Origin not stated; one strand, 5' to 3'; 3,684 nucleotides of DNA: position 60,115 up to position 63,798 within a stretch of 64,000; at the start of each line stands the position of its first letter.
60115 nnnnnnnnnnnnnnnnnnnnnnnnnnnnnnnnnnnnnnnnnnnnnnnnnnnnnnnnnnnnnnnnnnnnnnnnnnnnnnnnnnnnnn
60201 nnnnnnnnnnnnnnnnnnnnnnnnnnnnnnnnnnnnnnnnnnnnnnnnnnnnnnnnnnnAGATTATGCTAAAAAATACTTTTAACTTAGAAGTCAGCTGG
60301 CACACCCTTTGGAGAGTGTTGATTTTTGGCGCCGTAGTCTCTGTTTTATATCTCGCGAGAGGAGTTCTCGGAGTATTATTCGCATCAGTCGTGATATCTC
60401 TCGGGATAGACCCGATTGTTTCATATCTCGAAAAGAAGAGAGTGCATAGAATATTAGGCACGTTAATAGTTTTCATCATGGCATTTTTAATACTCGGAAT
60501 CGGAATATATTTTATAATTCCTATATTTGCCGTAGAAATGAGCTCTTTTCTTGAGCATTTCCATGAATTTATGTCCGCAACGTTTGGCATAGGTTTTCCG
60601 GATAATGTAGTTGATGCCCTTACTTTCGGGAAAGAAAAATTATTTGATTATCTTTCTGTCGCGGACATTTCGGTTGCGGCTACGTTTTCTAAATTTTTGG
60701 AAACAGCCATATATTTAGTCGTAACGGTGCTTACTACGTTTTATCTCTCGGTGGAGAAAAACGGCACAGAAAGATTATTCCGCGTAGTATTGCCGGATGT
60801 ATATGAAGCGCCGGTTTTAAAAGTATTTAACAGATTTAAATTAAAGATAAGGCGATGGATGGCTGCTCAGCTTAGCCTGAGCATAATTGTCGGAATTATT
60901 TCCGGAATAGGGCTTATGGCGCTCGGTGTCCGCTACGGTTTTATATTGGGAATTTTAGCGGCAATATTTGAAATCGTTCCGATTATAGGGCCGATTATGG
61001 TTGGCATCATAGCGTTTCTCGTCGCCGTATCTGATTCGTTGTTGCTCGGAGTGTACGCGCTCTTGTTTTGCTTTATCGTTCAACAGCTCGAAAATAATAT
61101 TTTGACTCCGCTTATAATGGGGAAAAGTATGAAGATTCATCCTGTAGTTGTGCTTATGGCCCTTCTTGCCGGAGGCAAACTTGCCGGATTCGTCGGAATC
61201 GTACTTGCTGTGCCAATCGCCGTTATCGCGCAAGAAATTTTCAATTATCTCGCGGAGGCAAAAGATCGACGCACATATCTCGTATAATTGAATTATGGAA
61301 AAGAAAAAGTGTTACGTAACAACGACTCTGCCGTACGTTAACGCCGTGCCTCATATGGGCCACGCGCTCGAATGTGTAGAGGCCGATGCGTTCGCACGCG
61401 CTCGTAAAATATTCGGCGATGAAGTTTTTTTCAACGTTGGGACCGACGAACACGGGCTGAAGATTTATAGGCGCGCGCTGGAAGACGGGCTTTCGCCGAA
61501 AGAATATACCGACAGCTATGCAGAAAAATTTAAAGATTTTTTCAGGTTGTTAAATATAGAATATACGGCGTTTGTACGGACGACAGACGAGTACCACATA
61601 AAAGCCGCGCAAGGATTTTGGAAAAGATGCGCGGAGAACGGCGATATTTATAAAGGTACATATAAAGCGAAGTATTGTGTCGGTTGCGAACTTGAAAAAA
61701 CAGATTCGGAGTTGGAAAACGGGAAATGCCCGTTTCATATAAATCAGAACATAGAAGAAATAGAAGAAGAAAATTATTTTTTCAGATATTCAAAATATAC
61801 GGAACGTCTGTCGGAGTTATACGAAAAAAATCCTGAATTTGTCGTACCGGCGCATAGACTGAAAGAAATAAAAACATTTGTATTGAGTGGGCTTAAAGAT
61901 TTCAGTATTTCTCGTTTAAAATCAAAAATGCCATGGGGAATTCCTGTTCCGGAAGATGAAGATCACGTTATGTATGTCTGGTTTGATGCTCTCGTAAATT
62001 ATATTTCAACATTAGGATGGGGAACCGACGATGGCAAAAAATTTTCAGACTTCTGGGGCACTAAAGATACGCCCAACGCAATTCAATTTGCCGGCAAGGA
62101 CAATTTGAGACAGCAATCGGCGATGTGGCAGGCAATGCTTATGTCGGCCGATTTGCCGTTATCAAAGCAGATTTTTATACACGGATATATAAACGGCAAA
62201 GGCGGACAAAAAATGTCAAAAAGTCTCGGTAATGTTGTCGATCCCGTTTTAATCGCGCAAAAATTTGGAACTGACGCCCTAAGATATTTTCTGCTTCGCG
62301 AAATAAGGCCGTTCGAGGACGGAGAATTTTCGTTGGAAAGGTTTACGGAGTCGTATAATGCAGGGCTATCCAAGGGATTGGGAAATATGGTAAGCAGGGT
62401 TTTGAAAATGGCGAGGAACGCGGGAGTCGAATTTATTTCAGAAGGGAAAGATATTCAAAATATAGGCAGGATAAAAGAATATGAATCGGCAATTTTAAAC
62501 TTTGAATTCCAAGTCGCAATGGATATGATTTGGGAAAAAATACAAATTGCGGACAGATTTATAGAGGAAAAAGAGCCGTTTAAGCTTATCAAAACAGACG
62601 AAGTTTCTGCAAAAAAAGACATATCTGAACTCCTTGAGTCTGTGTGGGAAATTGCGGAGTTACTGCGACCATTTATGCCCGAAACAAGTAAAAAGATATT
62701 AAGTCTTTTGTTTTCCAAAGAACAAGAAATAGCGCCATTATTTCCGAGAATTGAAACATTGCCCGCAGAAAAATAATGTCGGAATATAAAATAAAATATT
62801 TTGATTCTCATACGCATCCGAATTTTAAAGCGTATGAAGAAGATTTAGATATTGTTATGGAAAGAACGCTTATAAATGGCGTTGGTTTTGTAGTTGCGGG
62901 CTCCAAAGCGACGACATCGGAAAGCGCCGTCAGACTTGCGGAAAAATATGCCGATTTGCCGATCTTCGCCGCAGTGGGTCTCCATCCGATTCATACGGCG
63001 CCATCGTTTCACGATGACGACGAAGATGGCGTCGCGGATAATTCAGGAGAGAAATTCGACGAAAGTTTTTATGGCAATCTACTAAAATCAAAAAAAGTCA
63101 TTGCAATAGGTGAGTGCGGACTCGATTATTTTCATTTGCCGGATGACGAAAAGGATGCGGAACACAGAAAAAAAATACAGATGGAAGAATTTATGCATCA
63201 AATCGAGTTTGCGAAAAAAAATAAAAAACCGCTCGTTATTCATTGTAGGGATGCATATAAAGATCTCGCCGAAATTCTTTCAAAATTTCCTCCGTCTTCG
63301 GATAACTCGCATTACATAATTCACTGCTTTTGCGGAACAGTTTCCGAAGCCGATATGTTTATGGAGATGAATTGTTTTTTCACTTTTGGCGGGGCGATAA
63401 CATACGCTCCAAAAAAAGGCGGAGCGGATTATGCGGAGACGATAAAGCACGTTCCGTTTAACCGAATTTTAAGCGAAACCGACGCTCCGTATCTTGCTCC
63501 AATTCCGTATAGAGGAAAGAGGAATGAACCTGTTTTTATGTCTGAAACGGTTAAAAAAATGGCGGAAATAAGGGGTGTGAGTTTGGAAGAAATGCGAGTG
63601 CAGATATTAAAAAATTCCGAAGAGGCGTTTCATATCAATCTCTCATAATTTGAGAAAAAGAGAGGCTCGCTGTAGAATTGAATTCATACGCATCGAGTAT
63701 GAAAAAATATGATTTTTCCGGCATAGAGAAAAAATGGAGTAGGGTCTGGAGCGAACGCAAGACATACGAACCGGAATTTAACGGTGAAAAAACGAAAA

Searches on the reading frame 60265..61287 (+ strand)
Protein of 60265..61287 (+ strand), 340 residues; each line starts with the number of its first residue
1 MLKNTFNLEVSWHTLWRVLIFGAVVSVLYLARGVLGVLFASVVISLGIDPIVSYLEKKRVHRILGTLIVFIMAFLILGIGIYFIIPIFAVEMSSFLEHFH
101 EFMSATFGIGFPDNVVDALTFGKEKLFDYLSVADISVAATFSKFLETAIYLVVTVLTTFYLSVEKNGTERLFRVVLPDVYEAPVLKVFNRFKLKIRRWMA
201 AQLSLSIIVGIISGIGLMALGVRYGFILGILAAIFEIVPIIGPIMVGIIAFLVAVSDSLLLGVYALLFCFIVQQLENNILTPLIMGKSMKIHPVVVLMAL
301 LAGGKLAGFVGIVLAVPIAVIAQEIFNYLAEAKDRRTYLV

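Call 106: search_protein_families(library=pfam, proteins=[window:60265-61287:+], max_evalue=0.0001)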
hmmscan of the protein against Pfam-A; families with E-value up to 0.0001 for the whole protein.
window:60265-61287:+ (340 aa): 1 family
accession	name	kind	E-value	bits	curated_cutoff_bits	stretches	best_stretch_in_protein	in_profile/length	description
PF01594.21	AI-2E_transport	-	5.6e-53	180.7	34.3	1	16-328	2-325/327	AI-2E family transporter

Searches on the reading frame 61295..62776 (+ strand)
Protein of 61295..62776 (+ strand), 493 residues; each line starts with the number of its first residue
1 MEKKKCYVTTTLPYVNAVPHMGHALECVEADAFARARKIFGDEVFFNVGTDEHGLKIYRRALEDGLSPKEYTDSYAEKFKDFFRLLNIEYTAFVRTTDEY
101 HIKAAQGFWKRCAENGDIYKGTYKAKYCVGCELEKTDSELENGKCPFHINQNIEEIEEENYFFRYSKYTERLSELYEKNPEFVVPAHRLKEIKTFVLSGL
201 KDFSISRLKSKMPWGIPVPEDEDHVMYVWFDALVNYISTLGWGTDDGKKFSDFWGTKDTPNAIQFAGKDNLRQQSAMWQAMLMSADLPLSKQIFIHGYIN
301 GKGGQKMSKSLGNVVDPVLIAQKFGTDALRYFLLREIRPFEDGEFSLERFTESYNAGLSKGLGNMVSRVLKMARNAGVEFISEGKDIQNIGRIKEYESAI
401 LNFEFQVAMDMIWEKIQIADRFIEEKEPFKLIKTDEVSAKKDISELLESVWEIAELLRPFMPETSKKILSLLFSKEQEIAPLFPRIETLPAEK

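Call 106: search_protein_families(library=pfam, proteins=[window:61295-62776:+], max_evalue=0.0001)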
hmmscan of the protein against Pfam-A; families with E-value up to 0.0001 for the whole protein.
window:61295-62776:+ (493 aa): 4 families
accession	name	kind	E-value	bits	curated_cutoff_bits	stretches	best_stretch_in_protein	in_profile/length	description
PF09334.17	tRNA-synt_1g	-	3.3e-98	329.4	20.1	2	139-370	163-391/391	tRNA synthetases class I (M)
PF00133.28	tRNA-synt_1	-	6.5e-33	114.5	22.7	2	222-334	295-403/414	tRNA synthetases class I (I, L, M and V)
PF01406.26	tRNA-synt_1e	-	5.2e-12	46.2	27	1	13-123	17-126/301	tRNA synthetases class I (C) catalytic domain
PF19303.5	Anticodon_3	-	2.8e-05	24.5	23.5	1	392-477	21-106/152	Anticodon binding domain of methionyl tRNA ligase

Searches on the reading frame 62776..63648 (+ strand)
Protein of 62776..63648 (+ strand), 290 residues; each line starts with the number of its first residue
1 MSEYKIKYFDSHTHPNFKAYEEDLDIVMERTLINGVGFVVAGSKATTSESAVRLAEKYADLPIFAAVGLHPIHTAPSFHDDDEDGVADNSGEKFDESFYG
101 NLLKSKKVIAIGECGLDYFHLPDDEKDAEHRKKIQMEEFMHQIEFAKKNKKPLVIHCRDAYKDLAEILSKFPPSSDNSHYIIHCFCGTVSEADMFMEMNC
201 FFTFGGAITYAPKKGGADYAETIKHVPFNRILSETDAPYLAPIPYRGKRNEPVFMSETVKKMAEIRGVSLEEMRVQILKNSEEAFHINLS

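Call 106: search_protein_families(library=pfam, proteins=[window:62776-63648:+], max_evalue=0.0001)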
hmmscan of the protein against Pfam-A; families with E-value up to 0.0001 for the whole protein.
window:62776-63648:+ (290 aa): 1 family
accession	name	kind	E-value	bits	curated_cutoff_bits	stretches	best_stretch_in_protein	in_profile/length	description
PF01026.27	TatD_DNase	-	1.7e-65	221.4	27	1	9-286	1-253/253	TatD related DNase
